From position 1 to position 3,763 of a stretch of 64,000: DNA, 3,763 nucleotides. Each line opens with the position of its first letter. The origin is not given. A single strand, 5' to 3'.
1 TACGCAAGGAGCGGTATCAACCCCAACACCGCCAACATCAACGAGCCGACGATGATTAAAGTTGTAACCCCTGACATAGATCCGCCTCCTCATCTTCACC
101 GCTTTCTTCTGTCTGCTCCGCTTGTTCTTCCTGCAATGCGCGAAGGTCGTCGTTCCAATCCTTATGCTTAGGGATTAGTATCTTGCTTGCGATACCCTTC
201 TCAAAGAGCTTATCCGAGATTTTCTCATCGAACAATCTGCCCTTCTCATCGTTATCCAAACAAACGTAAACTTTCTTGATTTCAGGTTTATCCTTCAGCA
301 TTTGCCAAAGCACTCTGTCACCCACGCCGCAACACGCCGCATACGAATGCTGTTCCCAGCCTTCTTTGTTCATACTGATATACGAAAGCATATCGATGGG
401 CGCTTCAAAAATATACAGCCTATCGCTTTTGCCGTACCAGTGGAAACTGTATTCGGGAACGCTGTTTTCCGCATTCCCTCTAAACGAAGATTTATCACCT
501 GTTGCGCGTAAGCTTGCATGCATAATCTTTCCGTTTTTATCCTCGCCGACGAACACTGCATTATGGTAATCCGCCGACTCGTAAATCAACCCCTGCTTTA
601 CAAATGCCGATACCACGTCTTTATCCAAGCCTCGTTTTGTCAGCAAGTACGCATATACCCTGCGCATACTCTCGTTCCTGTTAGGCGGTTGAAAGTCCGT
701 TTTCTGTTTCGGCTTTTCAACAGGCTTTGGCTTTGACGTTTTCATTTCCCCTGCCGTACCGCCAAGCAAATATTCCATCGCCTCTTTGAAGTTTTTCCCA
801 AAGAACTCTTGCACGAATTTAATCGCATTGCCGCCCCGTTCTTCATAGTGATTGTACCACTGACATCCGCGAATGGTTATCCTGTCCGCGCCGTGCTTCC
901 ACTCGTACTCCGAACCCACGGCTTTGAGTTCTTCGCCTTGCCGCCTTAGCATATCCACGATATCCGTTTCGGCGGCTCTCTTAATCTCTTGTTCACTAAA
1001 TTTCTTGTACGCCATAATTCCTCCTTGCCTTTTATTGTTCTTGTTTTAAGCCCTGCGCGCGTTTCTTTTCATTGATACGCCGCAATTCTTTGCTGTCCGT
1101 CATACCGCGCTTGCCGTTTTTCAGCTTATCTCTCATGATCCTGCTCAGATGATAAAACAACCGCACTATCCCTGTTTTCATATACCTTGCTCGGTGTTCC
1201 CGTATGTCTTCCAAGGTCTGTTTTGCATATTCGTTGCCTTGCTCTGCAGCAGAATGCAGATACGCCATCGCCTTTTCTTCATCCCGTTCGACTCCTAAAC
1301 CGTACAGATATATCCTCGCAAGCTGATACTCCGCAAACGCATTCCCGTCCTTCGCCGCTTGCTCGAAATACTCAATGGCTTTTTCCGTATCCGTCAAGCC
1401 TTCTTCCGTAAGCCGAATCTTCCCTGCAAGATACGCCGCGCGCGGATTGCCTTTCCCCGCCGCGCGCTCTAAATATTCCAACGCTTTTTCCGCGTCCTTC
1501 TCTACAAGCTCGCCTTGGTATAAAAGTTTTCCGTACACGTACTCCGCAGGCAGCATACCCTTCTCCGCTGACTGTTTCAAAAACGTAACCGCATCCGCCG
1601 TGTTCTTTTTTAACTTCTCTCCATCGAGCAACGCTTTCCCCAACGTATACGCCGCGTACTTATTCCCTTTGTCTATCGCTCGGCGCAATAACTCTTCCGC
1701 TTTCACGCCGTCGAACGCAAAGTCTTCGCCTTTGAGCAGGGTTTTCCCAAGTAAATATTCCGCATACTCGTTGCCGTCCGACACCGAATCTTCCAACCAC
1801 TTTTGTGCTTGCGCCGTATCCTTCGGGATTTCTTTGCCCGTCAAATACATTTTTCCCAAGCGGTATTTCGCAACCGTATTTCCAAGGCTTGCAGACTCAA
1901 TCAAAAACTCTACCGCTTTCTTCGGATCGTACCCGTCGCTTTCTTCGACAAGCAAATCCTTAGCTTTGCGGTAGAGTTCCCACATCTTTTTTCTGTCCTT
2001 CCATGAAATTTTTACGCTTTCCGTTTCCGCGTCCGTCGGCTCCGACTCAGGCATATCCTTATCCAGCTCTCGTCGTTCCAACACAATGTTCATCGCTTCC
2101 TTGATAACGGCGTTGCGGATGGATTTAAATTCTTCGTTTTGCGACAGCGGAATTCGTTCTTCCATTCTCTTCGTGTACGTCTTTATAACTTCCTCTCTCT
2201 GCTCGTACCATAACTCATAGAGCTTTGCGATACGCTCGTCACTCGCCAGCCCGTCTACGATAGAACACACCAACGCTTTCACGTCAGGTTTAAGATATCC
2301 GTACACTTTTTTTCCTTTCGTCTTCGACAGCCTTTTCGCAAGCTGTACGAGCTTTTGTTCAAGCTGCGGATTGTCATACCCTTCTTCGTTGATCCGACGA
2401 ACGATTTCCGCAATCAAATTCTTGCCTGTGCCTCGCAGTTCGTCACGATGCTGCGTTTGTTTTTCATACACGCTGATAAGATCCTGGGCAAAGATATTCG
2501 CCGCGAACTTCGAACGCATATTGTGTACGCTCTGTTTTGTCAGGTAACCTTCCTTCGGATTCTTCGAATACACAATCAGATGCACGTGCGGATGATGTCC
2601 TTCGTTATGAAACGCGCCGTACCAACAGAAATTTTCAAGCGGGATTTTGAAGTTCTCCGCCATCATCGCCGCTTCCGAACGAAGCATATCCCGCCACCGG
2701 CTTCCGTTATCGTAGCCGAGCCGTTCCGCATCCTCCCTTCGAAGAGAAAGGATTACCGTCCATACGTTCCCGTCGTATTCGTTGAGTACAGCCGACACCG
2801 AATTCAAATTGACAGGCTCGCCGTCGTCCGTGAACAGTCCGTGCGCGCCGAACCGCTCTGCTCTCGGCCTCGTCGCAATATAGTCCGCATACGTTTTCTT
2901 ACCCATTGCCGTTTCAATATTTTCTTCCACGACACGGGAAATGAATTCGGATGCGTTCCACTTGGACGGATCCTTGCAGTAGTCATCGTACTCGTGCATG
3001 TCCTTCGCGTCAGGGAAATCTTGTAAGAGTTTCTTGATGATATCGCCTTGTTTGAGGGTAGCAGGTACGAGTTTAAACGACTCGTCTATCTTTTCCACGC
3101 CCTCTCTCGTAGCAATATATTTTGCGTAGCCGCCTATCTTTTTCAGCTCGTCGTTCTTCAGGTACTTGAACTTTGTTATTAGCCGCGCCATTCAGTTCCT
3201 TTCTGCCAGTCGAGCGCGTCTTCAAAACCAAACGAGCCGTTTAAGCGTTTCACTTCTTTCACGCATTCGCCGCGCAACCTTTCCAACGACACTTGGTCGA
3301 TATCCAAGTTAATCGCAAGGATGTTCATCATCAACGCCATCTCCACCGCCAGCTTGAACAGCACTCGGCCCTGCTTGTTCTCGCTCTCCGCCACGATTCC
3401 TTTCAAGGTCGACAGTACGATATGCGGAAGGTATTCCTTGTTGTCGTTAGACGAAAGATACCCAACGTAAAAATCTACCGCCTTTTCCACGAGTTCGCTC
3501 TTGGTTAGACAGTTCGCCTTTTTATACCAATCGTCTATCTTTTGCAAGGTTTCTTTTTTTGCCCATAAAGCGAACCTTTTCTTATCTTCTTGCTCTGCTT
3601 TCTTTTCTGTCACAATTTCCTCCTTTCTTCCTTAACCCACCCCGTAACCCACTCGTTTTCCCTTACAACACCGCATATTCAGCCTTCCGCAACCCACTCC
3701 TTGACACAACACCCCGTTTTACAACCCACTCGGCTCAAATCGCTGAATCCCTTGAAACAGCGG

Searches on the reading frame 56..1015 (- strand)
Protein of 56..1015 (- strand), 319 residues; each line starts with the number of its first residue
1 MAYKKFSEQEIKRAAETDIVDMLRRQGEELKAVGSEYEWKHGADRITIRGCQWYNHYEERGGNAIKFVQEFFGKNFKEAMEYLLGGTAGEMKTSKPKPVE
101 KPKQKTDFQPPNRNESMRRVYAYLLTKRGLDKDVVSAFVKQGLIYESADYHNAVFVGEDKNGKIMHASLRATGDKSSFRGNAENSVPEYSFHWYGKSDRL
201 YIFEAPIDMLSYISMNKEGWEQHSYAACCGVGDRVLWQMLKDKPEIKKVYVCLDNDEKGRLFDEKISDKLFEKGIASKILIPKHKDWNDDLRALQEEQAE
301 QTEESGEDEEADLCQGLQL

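Call 7: search_protein_families(library=pfam, proteins=[window:56-1015:-], max_evalue=0.01)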
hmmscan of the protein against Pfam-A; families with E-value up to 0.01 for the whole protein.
window:56-1015:- (319 aa): 4 families
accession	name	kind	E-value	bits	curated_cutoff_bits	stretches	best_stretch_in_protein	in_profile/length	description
PF13154.11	DUF3991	-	7.7e-21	74.7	24.5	1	122-196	1-73/74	Protein of unknown function (DUF3991)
PF13155.12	Toprim_2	-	1.1e-17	64.6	22.1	1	201-291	1-88/88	Toprim-like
PF13362.12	Toprim_3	-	1e-09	39.2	27.2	1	200-293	2-91/95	Toprim domain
PF18823.6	InPase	-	0.0019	18.5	26.8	0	104-159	32-81/135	Inorganic Pyrophosphatase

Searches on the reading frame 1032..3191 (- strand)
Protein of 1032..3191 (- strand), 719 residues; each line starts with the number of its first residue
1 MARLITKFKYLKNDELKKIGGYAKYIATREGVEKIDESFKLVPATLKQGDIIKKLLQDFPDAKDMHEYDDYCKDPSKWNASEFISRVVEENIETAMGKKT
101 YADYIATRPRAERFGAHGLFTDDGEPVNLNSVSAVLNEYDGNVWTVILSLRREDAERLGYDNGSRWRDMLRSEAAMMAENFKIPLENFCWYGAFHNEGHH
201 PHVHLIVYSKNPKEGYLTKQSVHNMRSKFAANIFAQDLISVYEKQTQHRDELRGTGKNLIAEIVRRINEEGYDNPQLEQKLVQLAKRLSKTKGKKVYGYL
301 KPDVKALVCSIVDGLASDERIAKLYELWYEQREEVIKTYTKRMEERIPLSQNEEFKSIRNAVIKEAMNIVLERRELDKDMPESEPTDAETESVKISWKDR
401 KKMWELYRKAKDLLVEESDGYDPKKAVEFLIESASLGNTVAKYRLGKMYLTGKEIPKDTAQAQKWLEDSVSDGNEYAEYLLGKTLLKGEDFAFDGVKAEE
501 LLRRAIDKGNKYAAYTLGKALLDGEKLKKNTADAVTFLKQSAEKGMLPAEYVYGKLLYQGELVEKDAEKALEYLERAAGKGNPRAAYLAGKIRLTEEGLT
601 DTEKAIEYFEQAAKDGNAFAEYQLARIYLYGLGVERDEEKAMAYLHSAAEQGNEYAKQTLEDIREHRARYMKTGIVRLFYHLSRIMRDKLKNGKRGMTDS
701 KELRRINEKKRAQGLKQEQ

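Call 7: search_protein_families(library=pfam, proteins=[window:1032-3191:-], max_evalue=0.01)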
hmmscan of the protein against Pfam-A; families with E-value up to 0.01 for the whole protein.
window:1032-3191:- (719 aa): 4 families
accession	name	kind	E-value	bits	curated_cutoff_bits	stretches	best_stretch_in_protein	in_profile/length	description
PF08238.18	Sel1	-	8.3e-37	124.7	30.7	3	619-653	2-36/36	Sel1 repeat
PF18555.7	MobL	-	3.8e-31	108.9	28.5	1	1-400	1-365/383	MobL relaxases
PF23310.1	TPR_27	-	6.8e-11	42.3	27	1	564-612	42-91/110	Plant tetratrico peptide repeats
PF03432.20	Relaxase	-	0.0039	17.9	24.6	0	143-223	45-115/132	MobA/VirD2-like, nuclease domain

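Call 18: find_related_loci(query=window:1032-3191:-, collection=genome_contigs, flank=10000)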
Query window:1032-3191:- (719 aa) in genome_contigs; peptide patterns used: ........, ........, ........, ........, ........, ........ (x = any residue, [..] = any of these).
89 stretches matched a pattern; 5 encode a relative of the query (tblastn E <= 1e-3); 5 distinct loci.
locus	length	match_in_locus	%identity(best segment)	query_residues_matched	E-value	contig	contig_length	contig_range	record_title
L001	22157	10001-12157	93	1-719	0e+0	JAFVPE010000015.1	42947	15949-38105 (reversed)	MAG: Clostridia bacterium isolate RGIG5268 Sheep_Colon-1__c340822, whole genome shotgun sequence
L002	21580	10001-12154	83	1-719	0e+0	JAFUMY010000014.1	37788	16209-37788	MAG: Clostridia bacterium isolate RGIG4641 Roe_deer_Rectum-4__c47411, whole genome shotgun sequence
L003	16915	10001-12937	49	1-717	0e+0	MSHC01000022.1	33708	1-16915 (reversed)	MAG: Ruminococcus sp. Phil15 707_L1_merged_contig_2443, whole genome shotgun sequence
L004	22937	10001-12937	46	1-717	0e+0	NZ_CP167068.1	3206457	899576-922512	Hominifimenecus sp. rT4P-3 chromosome, complete genome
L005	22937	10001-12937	48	1-717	0e+0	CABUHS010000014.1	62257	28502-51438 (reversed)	MAG TPA_asm: uncultured Clostridiales bacterium isolate MGYG-HGUT-04030 genome assembly, contig: GUT_GENOME254230_14, wh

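Call 34: search_protein_families(library=pfam, proteins=[L001:6175-7437:+, L001:7448-7942:+, L002:7153-7953:+, L004:7141-8172:+, L004:8182-8790:+, L004:8735-9217:+, L004:5993-6856:+, L004:5050-5970:+, L001:4903-5472:+, L001:1058-2470:+], max_evalue=0.01)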
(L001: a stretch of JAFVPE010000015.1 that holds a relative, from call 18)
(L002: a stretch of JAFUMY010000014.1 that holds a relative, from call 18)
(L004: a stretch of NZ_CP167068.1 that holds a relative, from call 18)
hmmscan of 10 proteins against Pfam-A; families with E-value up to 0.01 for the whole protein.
L001:6175-7437:+ (420 aa): 1 family
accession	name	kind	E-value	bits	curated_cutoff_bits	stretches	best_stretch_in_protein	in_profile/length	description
PF00145.23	DNA_methylase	-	1.2e-59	202.9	22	1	28-419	2-322/324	C-5 cytosine-specific DNA methylase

L001:7448-7942:+ (164 aa): 0 families

L002:7153-7953:+ (266 aa): 4 families
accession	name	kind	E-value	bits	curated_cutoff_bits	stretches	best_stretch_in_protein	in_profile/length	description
PF00805.28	Pentapeptide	-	1.6e-14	53.6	20.2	2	186-213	5-32/40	Pentapeptide repeats (8 copies)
PF13599.13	Pentapeptide_4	-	5.7e-12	46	38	2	187-248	1-62/78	Pentapeptide repeat region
PF13576.12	Pentapeptide_3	-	1.2e-05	25.9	27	1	188-222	11-47/48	Pentapeptide repeats (9 copies)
PF23894.2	LD_SV2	-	0.0012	19.6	29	0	144-222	17-90/92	SV2A/B/C luminal domain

L004:7141-8172:+ (343 aa): 1 family
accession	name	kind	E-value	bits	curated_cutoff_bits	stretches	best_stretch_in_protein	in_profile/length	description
PF12224.13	Amidoligase_2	-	8.4e-74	249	22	1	3-233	2-244/245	Putative amidoligase enzyme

L004:8182-8790:+ (202 aa): 2 families
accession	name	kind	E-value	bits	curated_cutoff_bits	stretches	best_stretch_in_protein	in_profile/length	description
PF06094.17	GGACT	-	3.3e-14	53.9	22.8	1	10-109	3-104/120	Gamma-glutamyl cyclotransferase, AIG2-like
PF13772.11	AIG2_2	-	1.1e-08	35.8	27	1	61-133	2-75/83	AIG2-like family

L004:8735-9217:+ (160 aa): 0 families

L004:5993-6856:+ (287 aa): 0 families

L004:5050-5970:+ (306 aa): 1 family
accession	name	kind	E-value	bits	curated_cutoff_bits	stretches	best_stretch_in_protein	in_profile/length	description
PF05257.22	CHAP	-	5.6e-16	59.2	26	1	189-277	5-81/81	CHAP domain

L001:4903-5472:+ (189 aa): 7 families
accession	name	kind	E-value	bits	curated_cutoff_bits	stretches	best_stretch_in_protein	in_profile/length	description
PF01381.28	HTH_3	-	6.8e-10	39.3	23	1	94-140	8-54/55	Helix-turn-helix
PF13443.12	HTH_26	-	8.5e-09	36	22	1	88-145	3-61/63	Cro/C1-type HTH DNA-binding domain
PF13560.12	HTH_31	-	2.7e-05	24.8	27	1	94-139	13-59/64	Helix-turn-helix domain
PF15943.11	YdaS_toxin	-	0.0012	19.1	30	1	98-121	11-34/65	Bacterial toxin YdaS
PF21058.3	Stereocilin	-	0.002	17.7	26.6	1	124-186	117-175/397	Stereocilin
PF12844.13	HTH_19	-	0.0023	18.3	30.2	1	90-142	7-59/64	Helix-turn-helix domain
PF23768.1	DUF7167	-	0.0036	17.8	24.4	1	156-185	17-46/60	Domain of unknown function (DUF7167)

L001:1058-2470:+ (470 aa): 1 family
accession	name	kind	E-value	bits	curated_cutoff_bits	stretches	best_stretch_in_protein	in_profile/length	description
PF06826.17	Asp-Al_Ex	-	1.6e-62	210.6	27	2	290-467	2-166/167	Predicted Permease Membrane Region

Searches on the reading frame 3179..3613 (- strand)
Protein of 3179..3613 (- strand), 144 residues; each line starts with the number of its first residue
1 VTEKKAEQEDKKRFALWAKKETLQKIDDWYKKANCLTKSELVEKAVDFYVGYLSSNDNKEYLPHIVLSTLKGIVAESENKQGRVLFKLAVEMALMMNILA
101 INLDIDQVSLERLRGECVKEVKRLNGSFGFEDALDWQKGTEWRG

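Call 5: search_protein_families(library=pfam, proteins=[window:3179-3613:-], max_evalue=0.1)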
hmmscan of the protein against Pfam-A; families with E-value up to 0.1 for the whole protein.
window:3179-3613:- (144 aa): 1 family
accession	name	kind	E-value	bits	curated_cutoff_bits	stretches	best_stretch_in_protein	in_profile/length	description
PF14465.12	NFRKB_winged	-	0.047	14.4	22.2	1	11-65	23-74/103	NFRKB Winged Helix-like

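Call 6: search_protein_families(library=ncbifam, proteins=[window:3179-3613:-], max_evalue=0.1)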
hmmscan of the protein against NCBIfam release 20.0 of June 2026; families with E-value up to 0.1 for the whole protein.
window:3179-3613:- (144 aa): 1 family
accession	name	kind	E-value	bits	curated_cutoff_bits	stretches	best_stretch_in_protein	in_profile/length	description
NF041082.2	thermosome_alpha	equivalog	0.0053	15.6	450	1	54-126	140-212/519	thermosome subunit alpha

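Call 11: search_protein_families(library=phrogs, proteins=[window:3179-3613:-], max_evalue=0.01)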
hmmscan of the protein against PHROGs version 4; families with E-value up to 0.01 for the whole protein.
window:3179-3613:- (144 aa): 1 family
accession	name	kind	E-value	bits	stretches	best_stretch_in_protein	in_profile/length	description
phrog_876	-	transcription regulation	0.0052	17.3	1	5-58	62-113/239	transcriptional repressor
